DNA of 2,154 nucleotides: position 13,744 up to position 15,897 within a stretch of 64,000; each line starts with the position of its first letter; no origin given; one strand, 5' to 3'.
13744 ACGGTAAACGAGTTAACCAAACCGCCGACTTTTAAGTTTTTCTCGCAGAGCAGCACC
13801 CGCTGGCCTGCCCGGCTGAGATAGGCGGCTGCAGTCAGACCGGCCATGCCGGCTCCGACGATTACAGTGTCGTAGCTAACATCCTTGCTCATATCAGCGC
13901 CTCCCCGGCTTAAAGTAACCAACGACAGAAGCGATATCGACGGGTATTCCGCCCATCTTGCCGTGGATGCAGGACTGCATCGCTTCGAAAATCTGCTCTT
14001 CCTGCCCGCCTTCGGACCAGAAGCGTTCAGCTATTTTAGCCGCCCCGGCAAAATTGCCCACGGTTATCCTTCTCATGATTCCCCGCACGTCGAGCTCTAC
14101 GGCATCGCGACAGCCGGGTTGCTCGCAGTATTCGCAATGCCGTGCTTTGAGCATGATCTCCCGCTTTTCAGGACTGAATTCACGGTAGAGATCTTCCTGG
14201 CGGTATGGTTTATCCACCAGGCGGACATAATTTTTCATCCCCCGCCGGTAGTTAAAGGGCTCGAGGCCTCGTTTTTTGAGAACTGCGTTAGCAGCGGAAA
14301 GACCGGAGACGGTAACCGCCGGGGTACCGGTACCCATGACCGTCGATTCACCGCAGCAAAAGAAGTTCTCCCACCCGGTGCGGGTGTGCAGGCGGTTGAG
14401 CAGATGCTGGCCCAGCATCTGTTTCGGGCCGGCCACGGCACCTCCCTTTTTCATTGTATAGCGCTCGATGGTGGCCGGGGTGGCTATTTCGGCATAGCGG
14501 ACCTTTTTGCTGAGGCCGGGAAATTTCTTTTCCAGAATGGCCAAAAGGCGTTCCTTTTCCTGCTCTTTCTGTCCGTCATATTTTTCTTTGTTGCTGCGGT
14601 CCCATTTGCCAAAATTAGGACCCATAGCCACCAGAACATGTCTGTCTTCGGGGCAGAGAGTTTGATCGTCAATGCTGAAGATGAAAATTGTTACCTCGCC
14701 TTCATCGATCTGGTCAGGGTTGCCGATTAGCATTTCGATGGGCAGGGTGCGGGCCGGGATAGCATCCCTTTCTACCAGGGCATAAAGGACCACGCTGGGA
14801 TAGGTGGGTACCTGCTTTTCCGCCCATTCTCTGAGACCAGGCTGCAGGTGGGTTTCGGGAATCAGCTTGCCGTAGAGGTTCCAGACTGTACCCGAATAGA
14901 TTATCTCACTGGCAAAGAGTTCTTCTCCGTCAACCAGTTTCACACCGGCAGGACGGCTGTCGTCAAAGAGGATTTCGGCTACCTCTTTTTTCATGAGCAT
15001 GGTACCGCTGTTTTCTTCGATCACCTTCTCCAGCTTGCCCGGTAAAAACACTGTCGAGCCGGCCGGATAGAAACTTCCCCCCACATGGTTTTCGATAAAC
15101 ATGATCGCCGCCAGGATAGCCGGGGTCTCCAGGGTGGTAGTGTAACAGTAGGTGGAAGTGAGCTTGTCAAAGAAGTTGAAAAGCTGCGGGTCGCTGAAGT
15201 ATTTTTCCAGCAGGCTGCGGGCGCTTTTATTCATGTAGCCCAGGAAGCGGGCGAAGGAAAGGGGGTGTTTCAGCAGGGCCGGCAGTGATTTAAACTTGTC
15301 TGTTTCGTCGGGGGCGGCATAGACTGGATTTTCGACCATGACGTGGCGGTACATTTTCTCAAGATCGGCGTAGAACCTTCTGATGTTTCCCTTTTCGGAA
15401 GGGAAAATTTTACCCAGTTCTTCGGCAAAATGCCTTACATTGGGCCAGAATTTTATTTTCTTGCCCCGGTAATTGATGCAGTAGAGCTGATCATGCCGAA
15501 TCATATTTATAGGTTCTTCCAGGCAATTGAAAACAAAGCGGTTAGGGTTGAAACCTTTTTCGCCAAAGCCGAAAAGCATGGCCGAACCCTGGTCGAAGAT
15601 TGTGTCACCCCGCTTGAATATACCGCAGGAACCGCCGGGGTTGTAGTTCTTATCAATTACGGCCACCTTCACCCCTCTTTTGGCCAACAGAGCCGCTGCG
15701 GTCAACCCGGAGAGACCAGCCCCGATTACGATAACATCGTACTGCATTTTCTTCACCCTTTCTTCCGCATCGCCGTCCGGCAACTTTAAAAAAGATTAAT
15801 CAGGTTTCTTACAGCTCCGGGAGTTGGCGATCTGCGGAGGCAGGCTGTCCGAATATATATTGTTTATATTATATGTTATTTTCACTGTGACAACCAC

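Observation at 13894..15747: CrtI-family flavoprotein with a GltD/DPD-like Cys-rich C-terminal tail, next to a tail-less paralog, in a presumably carotenoid-free anaerobe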

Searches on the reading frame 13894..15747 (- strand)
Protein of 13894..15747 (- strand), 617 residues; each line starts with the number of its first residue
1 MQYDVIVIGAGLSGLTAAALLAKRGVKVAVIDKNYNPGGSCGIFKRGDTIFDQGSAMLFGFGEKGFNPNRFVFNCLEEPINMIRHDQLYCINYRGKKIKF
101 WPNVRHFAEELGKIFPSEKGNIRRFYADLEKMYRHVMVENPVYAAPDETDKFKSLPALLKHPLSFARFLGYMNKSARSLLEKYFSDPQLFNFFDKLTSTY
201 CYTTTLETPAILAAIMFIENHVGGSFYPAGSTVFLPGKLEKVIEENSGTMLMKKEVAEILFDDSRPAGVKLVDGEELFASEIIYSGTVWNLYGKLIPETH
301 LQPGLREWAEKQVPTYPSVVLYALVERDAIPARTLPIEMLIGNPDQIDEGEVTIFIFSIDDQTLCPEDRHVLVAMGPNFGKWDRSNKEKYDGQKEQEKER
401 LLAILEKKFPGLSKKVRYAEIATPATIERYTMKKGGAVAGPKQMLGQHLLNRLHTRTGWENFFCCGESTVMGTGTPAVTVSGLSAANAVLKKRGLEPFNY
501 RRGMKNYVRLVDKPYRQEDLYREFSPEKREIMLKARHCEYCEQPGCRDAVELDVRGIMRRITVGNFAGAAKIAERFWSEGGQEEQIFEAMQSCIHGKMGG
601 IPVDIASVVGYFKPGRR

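Call 4: search_protein_families(library=pfam, proteins=[window:13894-15747:-], max_evalue=0.1)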
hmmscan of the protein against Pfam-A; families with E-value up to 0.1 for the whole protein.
window:13894-15747:- (617 aa): 19 families
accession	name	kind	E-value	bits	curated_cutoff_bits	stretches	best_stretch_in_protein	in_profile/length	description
PF01593.30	Amino_oxidase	-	1.5e-21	77.6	19.8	1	12-490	1-443/443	Flavin containing amine oxidoreductase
PF13450.12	NAD_binding_8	-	3.5e-13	50.1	21.9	1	7-62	1-56/68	NAD(P)-binding Rossmann-like domain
PF01266.30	DAO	-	6.1e-09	36.3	27.9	1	4-39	1-37/353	FAD dependent oxidoreductase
PF01946.23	Thi4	-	1.2e-08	34.9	26.2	1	2-41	17-57/235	Thi4 family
PF01134.28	GIDA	-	1.5e-07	31.3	22.1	1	4-36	1-33/391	Glucose inhibited division protein A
PF00890.30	FAD_binding_2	-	1.7e-07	31.2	20.4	1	4-39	1-36/414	FAD binding domain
PF01494.25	FAD_binding_3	-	3.8e-07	30.1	22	1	3-34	2-33/349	FAD binding domain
PF03486.20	HI0933_like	-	1.7e-06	28.1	50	1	4-38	2-36/244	HI0933-like protein Rossmann domain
PF07992.20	Pyr_redox_2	-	2.9e-05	24.1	26.1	1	3-43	1-42/291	Pyridine nucleotide-disulphide oxidoreductase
PF12831.13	FAD_oxidored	-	4.2e-05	23.5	27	1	4-40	1-37/416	FAD dependent oxidoreductase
PF00996.24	GDI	-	0.00018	20.6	23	1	2-40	4-42/436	GDP dissociation inhibitor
PF21799.2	MurD-like_N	-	0.0002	22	27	1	4-40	2-38/88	Mur ligase MurD-like, N-terminal domain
PF00070.33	Pyr_redox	-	0.00059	20.7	22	1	5-34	2-31/82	Pyridine nucleotide-disulphide oxidoreductase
PF01262.27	AlaDh_PNT_C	-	0.0047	16.8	23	1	4-35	30-61/214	Alanine dehydrogenase/PNT, C-terminal domain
PF03721.20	UDPG_MGDP_dh_N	-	0.0071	16.4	27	1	5-34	3-32/187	UDP-glucose/GDP-mannose dehydrogenase family, NAD binding domain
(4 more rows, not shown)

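Call 7: search_protein_families(library=ncbifam, proteins=[window:13894-15747:-], max_evalue=0.01)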
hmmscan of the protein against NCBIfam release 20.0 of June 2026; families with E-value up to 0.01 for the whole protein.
window:13894-15747:- (617 aa): 139 families (the best 25 are shown)
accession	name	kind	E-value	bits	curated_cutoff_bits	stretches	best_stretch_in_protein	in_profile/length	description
TIGR02730.1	carot_isom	equivalog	2.1e-74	251.1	586.9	1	3-489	1-488/493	carotenoid isomerase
TIGR02733.1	desat_CrtD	equivalog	1.2e-48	166.1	549.7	1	4-491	3-490/492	C-3',4' desaturase CrtD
TIGR02734.1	crtI_fam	subfamily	1.4e-36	126.3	238.1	1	5-495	1-494/504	phytoene desaturase family protein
NF045637.1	carotdesatCrtDProt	equivalog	7.8e-29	100.5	580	2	5-291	1-280/485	1-hydroxycarotenoid 3,4-desaturase CrtD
NF058655.1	CrtID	equivalog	1.2e-23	83.7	640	1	5-484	1-476/478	bifunctional phytoene desaturase/3,4-desaturase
NF045689.1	BCarotKetCrtO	equivalog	2.8e-17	62.5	1000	2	148-298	159-309/563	beta-carotene ketolase CrtO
NF042421.1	hydcarot_desat_CrtD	equivalog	8.5e-14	50.9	500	1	5-299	4-289/487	1-hydroxycarotenoid 3,4-desaturase CrtD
TIGR00292.1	TIGR00292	equivalog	3.5e-09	36.3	148.3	1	2-42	21-61/254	sulfide-dependent adenosine diphosphate thiazole synthase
TIGR03467.1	HpnE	equivalog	5.7e-09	35.8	283.05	1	5-59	1-57/430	hydroxysqualene dehydroxylase HpnE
NF005560.0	PRK07233.1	equivalog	8.4e-09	34.7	252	1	5-50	3-48/435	hypothetical protein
NF003585.0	PRK05249.1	equivalog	6.3e-08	31.7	465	1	2-41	6-45/464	Si-specific NAD(P)(+) transhydrogenase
TIGR02032.1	GG-red-SF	subfamily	1.5e-07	31.4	158.8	1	3-38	1-36/297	geranylgeranyl reductase family protein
NF045663.1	diclust_near_Sec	equivalog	5.7e-07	28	530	1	4-41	108-145/759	pyridine nucleotide-disulfide oxidoreductase/dicluster-binding protein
TIGR01816.1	sdhA_forward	equivalog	7.6e-07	27.6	727.35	1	2-35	2-35/584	succinate dehydrogenase flavoprotein subunit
TIGR03197.1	MnmC_Cterm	equivalog_domain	9e-07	28.3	174.2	1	4-38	1-35/400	FAD-dependent 5-carboxymethylaminomethyl-2-thiouridine(34) oxidoreductase MnmC1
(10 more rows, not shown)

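Call 8: find_homologous_proteins(query=window:13894-15747:-, max_evalue=1e-10)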
Query window:13894-15747:- (617 aa): 1568 proteins with E <= 1e-10 among 8000 candidates; the best 120 are listed.
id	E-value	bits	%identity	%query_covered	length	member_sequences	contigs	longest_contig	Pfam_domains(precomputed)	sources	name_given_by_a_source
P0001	0.0e+0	1438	100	100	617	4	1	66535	PF01946.24,PF01266.31,PF01593.31,PF13450.13,PF00890.31,PF03486.21,PF01134.29,PF01494.26,PF12831.14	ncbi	-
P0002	0.0e+0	1218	83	100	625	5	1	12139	PF01946.24,PF01266.31,PF01593.31,PF13450.13,PF00890.31,PF07992.21,PF03486.21,PF01134.29,PF01494.26,PF12831.14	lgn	-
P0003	4.7e-282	955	68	95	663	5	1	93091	PF01946.24,PF01266.31,PF01593.31,PF13450.13,PF14691.12,PF00890.31,PF01134.29,PF01494.26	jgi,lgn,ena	-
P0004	5.1e-281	952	66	99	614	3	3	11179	PF01946.24,PF01266.31,PF01593.31,PF13450.13,PF00890.31,PF01494.26,PF12831.14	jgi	jgi:prolycopene isomerase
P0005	1.4e-280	950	65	99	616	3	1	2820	PF13450.13,PF07992.21,PF00070.34,PF03486.21,PF01134.29,PF01494.26,PF12831.14,PF01946.24,PF01266.31,PF01593.31,PF14691.12,PF00890.31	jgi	-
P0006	2.1e-280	950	64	99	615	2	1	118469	PF01946.24,PF01266.31,PF01593.31,PF13450.13,PF14691.12,PF00890.31,PF00070.34,PF03486.21,PF01494.26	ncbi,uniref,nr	ncbi:FAD-dependent oxidoreductase [Acetobacterium paludosum]|uniref:FAD-dependent oxidoreductase n=2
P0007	9.7e-280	947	65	99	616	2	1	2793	PF13450.13,PF07992.21,PF00070.34,PF03486.21,PF01134.29,PF01494.26,PF12831.14,PF01946.24,PF01266.31,PF01593.31,PF14691.12,PF00890.31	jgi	jgi:prolycopene isomerase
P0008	3.1e-279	946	65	99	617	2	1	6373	PF01946.24,PF01266.31,PF01593.31,PF13450.13,PF14691.12,PF00890.31,PF03486.21,PF01494.26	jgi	jgi:prolycopene isomerase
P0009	3.5e-278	942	64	99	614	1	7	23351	PF01946.24,PF01266.31,PF01593.31,PF13450.13,PF00890.31,PF01494.26,PF12831.14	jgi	jgi:prolycopene isomerase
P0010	8.7e-278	941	64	99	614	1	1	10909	PF01946.24,PF01266.31,PF01593.31,PF13450.13,PF00890.31,PF01494.26,PF12831.14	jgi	jgi:prolycopene isomerase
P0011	1.4e-277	940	65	99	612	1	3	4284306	PF01946.24,PF01266.31,PF01593.31,PF13450.13,PF01134.29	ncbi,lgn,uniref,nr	ncbi:FAD-dependent oxidoreductase [Acetobacterium bakii]|uniref:FAD-dependent oxidoreductase n=1 Tax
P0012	1.5e-277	940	64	99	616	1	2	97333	PF01946.24,PF01266.31,PF01593.31,PF13450.13,PF14691.12,PF00890.31,PF07992.21,PF00070.34,PF03486.21,PF01494.26,PF12831.14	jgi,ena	-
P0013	4.0e-277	939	64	99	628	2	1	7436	PF01946.24,PF01266.31,PF01593.31,PF13450.13,PF14691.12,PF00890.31,PF07992.21,PF03486.21,PF01134.29,PF01494.26,PF12831.14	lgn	-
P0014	8.4e-277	938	65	99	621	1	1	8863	PF01946.24,PF01266.31,PF01593.31,PF13450.13,PF14691.12,PF00890.31,PF07992.21,PF01494.26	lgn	-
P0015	1.1e-276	937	65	99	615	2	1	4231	PF01946.24,PF01266.31,PF01593.31,PF13450.13,PF00890.31,PF01494.26,PF12831.14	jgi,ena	-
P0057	6.5e-272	922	61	100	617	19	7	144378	PF01946.24,PF01266.31,PF01593.31,PF13450.13,PF00890.31,PF01494.26,PF12831.14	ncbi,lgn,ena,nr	ncbi:MAG TPA: FAD-dependent oxidoreductase [Thermotogota bacterium]|nr:FAD-dependent oxidoreductase 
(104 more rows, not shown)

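Call 10: find_encoding_contigs(protein=P0006, flank=8000, max_places=3)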
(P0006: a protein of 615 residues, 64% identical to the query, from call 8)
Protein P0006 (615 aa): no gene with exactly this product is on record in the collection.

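Call 11: find_encoding_contigs(protein=P0057, flank=8000, max_places=3)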
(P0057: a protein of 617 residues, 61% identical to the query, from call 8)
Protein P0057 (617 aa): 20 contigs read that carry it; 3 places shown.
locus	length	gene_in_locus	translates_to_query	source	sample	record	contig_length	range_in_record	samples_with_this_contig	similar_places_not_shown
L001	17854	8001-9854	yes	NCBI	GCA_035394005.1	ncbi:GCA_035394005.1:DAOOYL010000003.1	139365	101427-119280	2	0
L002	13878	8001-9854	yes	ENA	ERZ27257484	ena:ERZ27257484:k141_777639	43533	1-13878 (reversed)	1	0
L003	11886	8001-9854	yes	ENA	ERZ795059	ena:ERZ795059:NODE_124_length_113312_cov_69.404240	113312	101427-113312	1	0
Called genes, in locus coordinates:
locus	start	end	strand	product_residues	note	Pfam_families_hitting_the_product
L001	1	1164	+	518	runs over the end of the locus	PF01087:GalP_UDP_transf, PF02744:GalP_UDP_tr_C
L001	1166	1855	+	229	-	PF00395:SLH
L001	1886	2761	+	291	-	PF12146:Hydrolase_4 (weak), PF00561:Abhydrolase_1, PF12697:Abhydrolase_6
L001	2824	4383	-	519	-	PF00037:Fer4 (faint), PF12838:Fer4_7 (faint), PF13484:Fer4_16 (faint), PF12801:Fer4_5, PF12797:Fer4_2 (faint), PF13237:Fer4_10, PF13746:Fer4_18 (weak), PF13187:Fer4_9 (weak), +1 more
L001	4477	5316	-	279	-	PF08332:CaMKII_AD, PF13474:SnoaL_3 (faint), PF12680:SnoaL_2 (faint), PF08332:CaMKII_AD, PF14534:DUF4440 (weak)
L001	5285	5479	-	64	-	-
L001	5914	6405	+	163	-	PF00255:GSHPx, PF00578:AhpC-TSA (weak)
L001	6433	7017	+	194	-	PF22381:Staph_reg_Sar_Rot, PF12802:MarR_2 (weak), PF01047:MarR, PF13463:HTH_27 (faint)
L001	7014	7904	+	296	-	PF01988:VIT1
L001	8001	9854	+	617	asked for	PF00890:FAD_binding_2, PF01266:DAO, PF01494:FAD_binding_3 (weak), PF01593:Amino_oxidase, PF01946:Thi4, PF12831:FAD_oxidored (faint), PF13450:NAD_binding_8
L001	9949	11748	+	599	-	PF01855:POR_N, PF02775:TPP_enzyme_C, PF12837:Fer4_6 (faint), PF14697:Fer4_21 (weak), PF00037:Fer4 (weak)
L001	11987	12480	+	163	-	PF01558:POR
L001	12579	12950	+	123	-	-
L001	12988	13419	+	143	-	-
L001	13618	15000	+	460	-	PF07555:NAGidase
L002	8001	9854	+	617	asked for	PF00890:FAD_binding_2, PF01266:DAO, PF01494:FAD_binding_3 (weak), PF01593:Amino_oxidase, PF01946:Thi4, PF12831:FAD_oxidored (faint), PF13450:NAD_binding_8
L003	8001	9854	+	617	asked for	PF00890:FAD_binding_2, PF01266:DAO, PF01494:FAD_binding_3 (weak), PF01593:Amino_oxidase, PF01946:Thi4, PF12831:FAD_oxidored (faint), PF13450:NAD_binding_8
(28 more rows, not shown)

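Call 13: search_solved_structures(query=window:13894-15747:-, max_evalue=0.001, show_alignments=1)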
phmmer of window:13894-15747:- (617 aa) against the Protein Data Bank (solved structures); distinct sequences matched with E-value up to 0.001: 35.
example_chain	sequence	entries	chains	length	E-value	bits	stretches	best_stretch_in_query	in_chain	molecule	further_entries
4rep_A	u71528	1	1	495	7.9e-14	54.2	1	4-284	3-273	Gamma-carotene desaturase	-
4dgk_A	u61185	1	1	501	1.3e-07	33.6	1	6-490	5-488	Phytoene dehydrogenase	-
7koe_C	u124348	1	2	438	1.8e-07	33.1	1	2-104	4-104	Electron transfer flavoprotein-quinone oxidoreductase FixC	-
3p1w_A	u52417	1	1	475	6.7e-06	28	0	226-285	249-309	RabGDI protein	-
3ka7_A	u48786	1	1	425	1.1e-05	27.3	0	143-272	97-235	Oxidoreductase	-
3nrn_A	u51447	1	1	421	0.00012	23.9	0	5-65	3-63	uncharacterized protein PF1083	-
4bay_A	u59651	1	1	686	0.00023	22.9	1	5-70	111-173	LYSINE-SPECIFIC HISTONE DEMETHYLASE 1A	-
5lgn_A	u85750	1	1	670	0.00024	22.9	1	5-70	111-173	Lysine-specific histone demethylase 1A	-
2x0l_A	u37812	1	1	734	0.00027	22.7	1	5-70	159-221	LYSINE-SPECIFIC HISTONE DEMETHYLASE 1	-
4y4m_A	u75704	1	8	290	0.00044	22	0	2-40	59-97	Putative ribose 1,5-bisphosphate isomerase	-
6vyp_M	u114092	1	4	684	0.00048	21.9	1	5-67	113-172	Lysine-specific histone demethylase 1A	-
9dbp_A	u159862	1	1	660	0.00048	21.8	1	5-67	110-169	Lysine-specific histone demethylase 1A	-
6nqm_A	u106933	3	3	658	0.00051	21.8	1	5-67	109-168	Lysine-specific histone demethylase 1A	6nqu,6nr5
6w4k_A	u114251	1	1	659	0.00051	21.8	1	5-67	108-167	Lysine-specific histone demethylase 1A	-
8ym7_A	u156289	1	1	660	0.00051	21.8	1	5-67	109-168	Lysine-specific histone demethylase 1A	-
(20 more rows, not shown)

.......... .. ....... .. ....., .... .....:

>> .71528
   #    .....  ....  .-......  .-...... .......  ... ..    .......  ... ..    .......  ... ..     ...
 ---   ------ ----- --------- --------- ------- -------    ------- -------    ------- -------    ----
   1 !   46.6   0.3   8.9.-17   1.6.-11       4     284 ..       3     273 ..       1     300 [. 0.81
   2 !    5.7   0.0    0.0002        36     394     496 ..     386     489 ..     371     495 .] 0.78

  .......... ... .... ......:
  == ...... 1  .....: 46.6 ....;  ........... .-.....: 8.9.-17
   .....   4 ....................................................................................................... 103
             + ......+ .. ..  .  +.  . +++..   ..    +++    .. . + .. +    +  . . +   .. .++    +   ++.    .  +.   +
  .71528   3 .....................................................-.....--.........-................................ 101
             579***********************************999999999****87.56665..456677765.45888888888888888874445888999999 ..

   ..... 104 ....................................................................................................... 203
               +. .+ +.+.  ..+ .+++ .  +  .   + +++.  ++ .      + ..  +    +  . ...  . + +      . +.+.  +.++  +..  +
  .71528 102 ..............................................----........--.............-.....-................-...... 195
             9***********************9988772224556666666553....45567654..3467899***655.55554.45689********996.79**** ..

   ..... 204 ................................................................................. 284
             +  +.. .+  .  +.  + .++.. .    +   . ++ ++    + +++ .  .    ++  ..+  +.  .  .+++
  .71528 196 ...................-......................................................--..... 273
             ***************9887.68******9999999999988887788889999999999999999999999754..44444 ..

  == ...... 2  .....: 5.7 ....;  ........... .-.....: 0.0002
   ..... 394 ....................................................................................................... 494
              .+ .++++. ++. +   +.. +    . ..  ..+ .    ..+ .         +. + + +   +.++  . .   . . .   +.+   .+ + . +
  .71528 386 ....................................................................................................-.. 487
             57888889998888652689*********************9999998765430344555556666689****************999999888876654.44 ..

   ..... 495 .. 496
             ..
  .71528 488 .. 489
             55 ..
